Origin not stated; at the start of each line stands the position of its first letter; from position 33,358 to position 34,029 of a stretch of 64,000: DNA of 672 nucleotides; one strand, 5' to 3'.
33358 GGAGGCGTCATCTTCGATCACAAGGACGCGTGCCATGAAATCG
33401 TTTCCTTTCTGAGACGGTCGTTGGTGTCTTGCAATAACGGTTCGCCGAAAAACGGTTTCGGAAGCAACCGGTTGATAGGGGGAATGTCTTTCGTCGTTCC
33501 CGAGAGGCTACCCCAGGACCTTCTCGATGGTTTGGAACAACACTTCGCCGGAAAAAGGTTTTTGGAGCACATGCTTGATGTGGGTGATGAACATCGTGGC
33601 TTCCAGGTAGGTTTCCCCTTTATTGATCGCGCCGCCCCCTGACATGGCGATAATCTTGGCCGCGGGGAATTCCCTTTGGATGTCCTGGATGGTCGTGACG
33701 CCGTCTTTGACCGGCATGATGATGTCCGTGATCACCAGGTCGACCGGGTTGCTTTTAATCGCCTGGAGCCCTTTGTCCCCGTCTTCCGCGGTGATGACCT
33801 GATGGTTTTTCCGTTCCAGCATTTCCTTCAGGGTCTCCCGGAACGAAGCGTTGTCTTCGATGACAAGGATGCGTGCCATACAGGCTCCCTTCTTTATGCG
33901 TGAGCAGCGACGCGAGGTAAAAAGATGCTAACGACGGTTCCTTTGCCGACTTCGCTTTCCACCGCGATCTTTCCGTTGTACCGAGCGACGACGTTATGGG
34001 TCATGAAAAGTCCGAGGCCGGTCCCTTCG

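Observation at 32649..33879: Tandem array of near-identical single-domain response regulators in mixed states of decay beside a 1455-aa kinase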

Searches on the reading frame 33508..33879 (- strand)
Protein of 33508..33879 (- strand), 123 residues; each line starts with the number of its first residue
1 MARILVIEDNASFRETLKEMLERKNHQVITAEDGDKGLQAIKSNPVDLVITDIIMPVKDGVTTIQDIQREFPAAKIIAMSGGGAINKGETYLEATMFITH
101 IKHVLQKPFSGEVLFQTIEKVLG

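Call 6: search_protein_families(library=pfam, proteins=[window:33508-33879:-], max_evalue=0.01)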
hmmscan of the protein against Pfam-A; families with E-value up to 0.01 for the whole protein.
window:33508-33879:- (123 aa): 2 families
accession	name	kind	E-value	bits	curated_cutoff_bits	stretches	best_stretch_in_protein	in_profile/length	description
PF00072.30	Response_reg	-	4.8e-21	75.4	30.2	1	4-118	1-110/111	Response regulator receiver domain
PF18428.7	BRCT_3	-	0.0072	16.8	26.1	0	3-56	7-59/102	BRCA1 C Terminus (BRCT) domain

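Call 9: find_encoding_contigs(protein=window:33508-33879:-, flank=6000, max_places=10)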
Protein window:33508-33879:- (123 aa): 13 contigs read that carry it; 8 places shown.
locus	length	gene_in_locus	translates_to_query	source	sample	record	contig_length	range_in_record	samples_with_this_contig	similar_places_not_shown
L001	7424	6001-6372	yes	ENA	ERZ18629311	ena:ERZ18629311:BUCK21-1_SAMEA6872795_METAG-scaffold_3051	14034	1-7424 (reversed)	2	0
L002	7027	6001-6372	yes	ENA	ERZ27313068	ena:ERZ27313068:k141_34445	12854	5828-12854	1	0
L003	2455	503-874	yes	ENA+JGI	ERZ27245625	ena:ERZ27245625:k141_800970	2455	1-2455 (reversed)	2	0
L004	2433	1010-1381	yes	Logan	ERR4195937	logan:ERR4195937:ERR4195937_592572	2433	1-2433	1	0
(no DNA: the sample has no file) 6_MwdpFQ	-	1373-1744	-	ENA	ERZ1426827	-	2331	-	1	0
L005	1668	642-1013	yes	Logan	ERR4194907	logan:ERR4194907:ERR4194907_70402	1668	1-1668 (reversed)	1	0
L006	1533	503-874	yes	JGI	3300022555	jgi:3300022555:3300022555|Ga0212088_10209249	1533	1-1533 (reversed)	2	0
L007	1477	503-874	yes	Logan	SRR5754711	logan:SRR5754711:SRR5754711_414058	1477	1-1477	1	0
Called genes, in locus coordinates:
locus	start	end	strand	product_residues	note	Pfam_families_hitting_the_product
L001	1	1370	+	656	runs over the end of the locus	PF02463:SMC_N (faint), PF00005:ABC_tran, PF12704:MacB_PCD, PF02687:FtsX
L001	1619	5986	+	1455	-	PF14827:dCache_3, PF00989:PAS, PF08447:PAS_3, PF08448:PAS_4, PF13426:PAS_9, PF00989:PAS (weak), PF08447:PAS_3 (weak), PF02518:HATPase_c, +7 more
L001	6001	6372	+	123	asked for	PF00072:Response_reg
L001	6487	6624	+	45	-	-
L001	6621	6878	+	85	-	PF00072:Response_reg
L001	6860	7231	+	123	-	PF00072:Response_reg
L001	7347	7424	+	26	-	?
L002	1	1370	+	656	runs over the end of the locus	PF02463:SMC_N (faint), PF00005:ABC_tran, PF12704:MacB_PCD, PF02687:FtsX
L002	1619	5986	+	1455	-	PF14827:dCache_3, PF00989:PAS, PF08447:PAS_3, PF08448:PAS_4, PF13426:PAS_9, PF00989:PAS (weak), PF08447:PAS_3 (weak), PF02518:HATPase_c, +7 more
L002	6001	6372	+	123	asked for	PF00072:Response_reg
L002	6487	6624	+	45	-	-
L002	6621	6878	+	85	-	PF00072:Response_reg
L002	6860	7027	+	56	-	?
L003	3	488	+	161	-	?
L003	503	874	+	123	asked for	PF00072:Response_reg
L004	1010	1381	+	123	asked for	PF00072:Response_reg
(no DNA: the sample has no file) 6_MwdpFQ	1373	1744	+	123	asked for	PF00072:Response_reg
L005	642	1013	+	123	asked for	PF00072:Response_reg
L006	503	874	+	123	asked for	PF00072:Response_reg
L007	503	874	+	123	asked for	PF00072:Response_reg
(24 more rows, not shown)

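Call 15: find_homologous_proteins(query=window:33508-33879:-, max_evalue=1e-10)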
Query window:33508-33879:- (123 aa): 942 proteins with E <= 1e-10 among 985 candidates; the best 120 are listed.
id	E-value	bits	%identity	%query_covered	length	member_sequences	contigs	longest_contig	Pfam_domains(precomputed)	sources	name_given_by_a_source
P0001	4.5e-72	257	100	100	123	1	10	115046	PF00072.31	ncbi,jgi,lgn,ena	-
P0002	1.5e-61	223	85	100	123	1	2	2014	PF00072.31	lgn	-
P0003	5.4e-57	209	79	100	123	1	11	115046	PF00072.31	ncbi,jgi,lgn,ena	-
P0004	8.4e-54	198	76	99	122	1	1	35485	PF00072.31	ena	-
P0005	1.6e-53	198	76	100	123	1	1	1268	PF00072.31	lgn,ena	-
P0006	6.7e-53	196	75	99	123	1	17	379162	PF00072.31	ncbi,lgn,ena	-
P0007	1.2e-49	185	72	100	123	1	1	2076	PF00072.31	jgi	-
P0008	1.5e-48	182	70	100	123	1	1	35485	PF00072.31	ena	-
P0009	3.6e-40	155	63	100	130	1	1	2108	PF00072.31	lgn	-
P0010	1.1e-38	150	64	99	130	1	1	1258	PF00072.31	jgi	jgi:YesN/AraC family two-component response regulator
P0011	3.3e-34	135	57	98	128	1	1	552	PF00072.31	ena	-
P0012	2.2e-30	123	52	100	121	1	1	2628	PF00072.31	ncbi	-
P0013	2.6e-29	120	49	100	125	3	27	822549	PF00072.31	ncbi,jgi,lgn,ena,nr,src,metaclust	ncbi:MAG: hypothetical protein A2Y03_00820 [Omnitrophica WOR_2 bacterium GWF2_38_59]|nr:MAG: hypothe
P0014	1.4e-26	111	51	100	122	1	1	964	PF00072.31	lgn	-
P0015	2.1e-26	110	73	63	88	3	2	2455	PF00072.31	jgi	-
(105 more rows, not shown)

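Call 16: find_encoding_contigs(protein=P0004, flank=8000, max_places=4)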
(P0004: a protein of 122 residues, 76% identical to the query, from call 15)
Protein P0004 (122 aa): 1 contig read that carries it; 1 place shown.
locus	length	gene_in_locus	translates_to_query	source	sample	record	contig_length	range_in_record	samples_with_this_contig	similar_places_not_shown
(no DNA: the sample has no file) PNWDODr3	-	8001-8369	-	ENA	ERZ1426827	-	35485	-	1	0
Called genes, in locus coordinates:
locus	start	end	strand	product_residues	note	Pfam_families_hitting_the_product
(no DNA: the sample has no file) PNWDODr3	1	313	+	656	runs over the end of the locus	PF02463:SMC_N (faint), PF00005:ABC_tran, PF13304:AAA_21 (faint), PF12704:MacB_PCD, PF02687:FtsX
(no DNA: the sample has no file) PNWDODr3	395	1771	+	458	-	PF04185:Phosphoesterase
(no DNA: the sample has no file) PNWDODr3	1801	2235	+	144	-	PF03013:Pyr_excise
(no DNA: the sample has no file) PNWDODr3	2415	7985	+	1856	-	PF14827:dCache_3, PF08447:PAS_3, PF00989:PAS, PF08448:PAS_4, PF08447:PAS_3, PF13426:PAS_9, PF08447:PAS_3, PF01590:GAF, +4 more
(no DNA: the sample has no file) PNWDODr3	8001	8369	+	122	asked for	PF00072:Response_reg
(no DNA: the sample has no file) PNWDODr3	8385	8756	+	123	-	PF00072:Response_reg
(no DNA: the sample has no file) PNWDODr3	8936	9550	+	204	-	-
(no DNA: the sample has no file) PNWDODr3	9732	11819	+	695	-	-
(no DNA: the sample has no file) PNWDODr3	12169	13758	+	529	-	PF03190:Thioredox_DsbH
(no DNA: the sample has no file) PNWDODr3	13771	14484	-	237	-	PF00849:PseudoU_synth_2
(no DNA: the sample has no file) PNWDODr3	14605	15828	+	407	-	PF05977:MFS_3 (faint), PF07690:MFS_1, PF12832:MFS_1_like (weak), PF13347:MFS_2, PF06779:MFS_4 (weak), PF00083:Sugar_tr, PF07690:MFS_1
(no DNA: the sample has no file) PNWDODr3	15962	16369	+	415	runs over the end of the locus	PF00270:DEAD, PF04851:ResIII, PF00271:Helicase_C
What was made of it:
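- HK-RR1-RR2-Z-M695 in the ERZ1426827 contig (call 16).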

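Call 17: find_encoding_contigs(protein=P0006, flank=8000, max_places=5)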
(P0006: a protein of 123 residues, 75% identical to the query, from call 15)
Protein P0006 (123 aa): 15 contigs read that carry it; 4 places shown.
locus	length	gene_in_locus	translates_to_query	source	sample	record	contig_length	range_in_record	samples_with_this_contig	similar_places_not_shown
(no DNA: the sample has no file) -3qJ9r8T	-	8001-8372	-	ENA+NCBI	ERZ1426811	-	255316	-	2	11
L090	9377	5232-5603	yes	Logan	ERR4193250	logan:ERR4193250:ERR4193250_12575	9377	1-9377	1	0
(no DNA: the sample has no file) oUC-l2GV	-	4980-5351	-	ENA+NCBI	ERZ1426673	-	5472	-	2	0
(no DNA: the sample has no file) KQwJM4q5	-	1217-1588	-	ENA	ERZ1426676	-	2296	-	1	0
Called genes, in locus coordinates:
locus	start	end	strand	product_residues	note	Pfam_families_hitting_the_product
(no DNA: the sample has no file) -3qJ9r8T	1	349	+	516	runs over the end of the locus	PF02310:B12-binding, PF04055:Radical_SAM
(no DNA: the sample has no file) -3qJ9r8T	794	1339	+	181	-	-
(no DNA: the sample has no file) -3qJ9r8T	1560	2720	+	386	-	PF05990:DUF900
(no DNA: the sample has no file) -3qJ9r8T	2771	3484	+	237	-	-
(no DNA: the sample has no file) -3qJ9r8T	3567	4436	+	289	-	-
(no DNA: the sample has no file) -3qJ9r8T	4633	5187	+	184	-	PF04366:Ysc84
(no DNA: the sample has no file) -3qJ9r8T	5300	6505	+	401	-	PF04339:FemAB_like, PF13480:Acetyltransf_6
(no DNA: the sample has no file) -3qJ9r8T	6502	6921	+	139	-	PF00892:EamA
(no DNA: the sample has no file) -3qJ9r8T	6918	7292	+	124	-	PF00892:EamA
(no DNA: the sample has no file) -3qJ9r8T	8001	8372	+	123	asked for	PF00072:Response_reg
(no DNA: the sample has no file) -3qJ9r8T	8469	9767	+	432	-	PF07885:Ion_trans_2 (weak)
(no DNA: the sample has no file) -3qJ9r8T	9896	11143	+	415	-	PF00270:DEAD, PF04851:ResIII, PF00271:Helicase_C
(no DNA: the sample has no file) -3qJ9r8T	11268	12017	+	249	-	PF00300:His_Phos_1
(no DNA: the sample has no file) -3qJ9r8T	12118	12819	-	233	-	PF00210:Ferritin (weak), PF02915:Rubrerythrin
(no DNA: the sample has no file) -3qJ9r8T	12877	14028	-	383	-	PF04055:Radical_SAM, PF06969:HemN_C (weak)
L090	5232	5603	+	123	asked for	PF00072:Response_reg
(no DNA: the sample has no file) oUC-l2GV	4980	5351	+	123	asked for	PF00072:Response_reg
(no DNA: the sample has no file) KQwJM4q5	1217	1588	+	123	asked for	PF00072:Response_reg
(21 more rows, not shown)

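Call 19: find_encoding_contigs(protein=P0002, flank=5000, max_places=4)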
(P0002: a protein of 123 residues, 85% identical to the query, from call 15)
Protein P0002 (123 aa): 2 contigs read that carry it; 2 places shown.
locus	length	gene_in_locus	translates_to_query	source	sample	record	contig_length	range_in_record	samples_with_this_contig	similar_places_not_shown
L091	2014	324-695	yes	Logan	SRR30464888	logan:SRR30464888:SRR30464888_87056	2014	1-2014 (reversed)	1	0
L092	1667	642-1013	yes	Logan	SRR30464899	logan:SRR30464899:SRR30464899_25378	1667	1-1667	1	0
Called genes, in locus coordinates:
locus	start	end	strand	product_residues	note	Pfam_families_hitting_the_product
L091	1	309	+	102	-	?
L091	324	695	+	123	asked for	PF00072:Response_reg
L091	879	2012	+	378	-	?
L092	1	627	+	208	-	?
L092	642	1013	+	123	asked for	PF00072:Response_reg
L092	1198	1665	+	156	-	?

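Call 20: find_encoding_contigs(protein=P0007, flank=5000, max_places=4)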
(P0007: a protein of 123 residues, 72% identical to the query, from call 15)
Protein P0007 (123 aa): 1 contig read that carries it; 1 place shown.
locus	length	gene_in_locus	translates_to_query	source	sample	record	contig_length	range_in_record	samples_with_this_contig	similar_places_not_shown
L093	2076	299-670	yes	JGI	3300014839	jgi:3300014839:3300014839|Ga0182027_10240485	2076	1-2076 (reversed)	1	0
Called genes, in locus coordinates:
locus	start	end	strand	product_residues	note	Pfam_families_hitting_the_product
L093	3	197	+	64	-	?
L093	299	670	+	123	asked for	PF00072:Response_reg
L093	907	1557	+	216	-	-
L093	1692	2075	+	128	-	?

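Call 21: find_encoding_contigs(protein=P0005, flank=5000, max_places=4)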
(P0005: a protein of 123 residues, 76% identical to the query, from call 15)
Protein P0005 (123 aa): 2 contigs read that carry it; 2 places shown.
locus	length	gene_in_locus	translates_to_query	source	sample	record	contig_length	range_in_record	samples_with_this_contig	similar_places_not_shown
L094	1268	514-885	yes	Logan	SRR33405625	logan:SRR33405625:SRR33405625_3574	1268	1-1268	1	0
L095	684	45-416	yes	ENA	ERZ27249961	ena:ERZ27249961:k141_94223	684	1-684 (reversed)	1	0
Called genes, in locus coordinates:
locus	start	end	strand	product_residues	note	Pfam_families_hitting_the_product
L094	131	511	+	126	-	PF00072:Response_reg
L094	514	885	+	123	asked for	PF00072:Response_reg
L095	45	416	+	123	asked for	PF00072:Response_reg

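Call 27: find_encoding_contigs(protein=P0009, flank=5000, max_places=4)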
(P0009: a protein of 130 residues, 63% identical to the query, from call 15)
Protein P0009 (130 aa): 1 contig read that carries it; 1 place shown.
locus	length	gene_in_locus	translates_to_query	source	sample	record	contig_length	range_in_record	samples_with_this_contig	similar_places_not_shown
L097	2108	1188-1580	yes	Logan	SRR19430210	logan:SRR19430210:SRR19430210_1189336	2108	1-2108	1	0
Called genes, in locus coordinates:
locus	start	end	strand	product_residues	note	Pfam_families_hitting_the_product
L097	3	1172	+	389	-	?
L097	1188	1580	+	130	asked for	PF00072:Response_reg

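Call 28: find_encoding_contigs(protein=P0010, flank=5000, max_places=4)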
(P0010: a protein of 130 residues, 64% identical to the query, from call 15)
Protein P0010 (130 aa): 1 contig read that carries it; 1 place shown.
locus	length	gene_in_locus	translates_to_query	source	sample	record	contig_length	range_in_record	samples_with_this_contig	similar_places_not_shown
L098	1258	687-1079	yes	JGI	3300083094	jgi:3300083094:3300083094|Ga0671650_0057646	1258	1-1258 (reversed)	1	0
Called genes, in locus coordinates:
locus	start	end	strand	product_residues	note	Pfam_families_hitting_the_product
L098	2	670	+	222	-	?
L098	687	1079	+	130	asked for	PF00072:Response_reg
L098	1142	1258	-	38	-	?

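Call 43: search_solved_structures(query=window:33508-33879:-, max_evalue=1e-8)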
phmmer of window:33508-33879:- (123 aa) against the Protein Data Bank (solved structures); distinct sequences matched with E-value up to 1e-8: 16.
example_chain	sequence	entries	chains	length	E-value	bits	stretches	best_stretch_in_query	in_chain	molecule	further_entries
9xzo_A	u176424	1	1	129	3.5e-15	59.6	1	1-123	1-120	De novo protein M1X0B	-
6er7_A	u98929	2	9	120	6.2e-14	55.5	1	1-122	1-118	120aa long hypothetical chemotaxis protein (CheY)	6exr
4ja2_A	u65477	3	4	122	1e-11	48.4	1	3-120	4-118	Response regulator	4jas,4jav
3a0r_B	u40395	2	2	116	1.3e-11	48.1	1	1-81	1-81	Response regulator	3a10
3a0u_A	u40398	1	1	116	1.3e-11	48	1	1-81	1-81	Response regulator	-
3dge_C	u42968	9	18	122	3.8e-11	46.6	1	3-120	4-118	Response regulator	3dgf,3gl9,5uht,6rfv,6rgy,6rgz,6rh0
6azr_B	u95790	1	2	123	3.8e-11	46.5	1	3-120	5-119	Chemotaxis regulator-transmits chemoreceptor signals to flagelllar motor components CheY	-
12aw_A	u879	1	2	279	4.5e-11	46.3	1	3-86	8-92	HYBRID TWO-COMPONENT SYSTEM PROTEIN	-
3c3m_A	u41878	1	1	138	1.1e-10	45.1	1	3-122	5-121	Response regulator receiver protein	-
3eq2_A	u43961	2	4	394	1.8e-10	44.4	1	2-87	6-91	Probable two-component response regulator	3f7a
9lbr_A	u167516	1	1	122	2.7e-10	43.8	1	3-120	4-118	Response regulator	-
3jte_A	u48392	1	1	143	3e-10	43.7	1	1-89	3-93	Response regulator receiver protein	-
4uhj_A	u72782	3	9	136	3.2e-10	43.6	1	1-84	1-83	TRANSCRIPTIONAL REGULATORY PROTEIN CPXR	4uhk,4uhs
6rh1_C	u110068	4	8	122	5.1e-10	42.9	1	3-120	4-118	Response regulator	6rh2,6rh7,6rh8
1p6q_A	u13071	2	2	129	3.2e-09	40.4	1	3-123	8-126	CheY2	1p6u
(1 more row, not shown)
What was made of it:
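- Closest known: Multiple CheY paralogues with phosphate-sink roles. Same: S. meliloti CheY2 (1P6Q) is a detectable solved relative (E 3e-9, call 43).
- Their closest solved relatives are single-domain regulators: a CheY, T. maritima RR468 (3DGE) and CheY2 (call 43).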
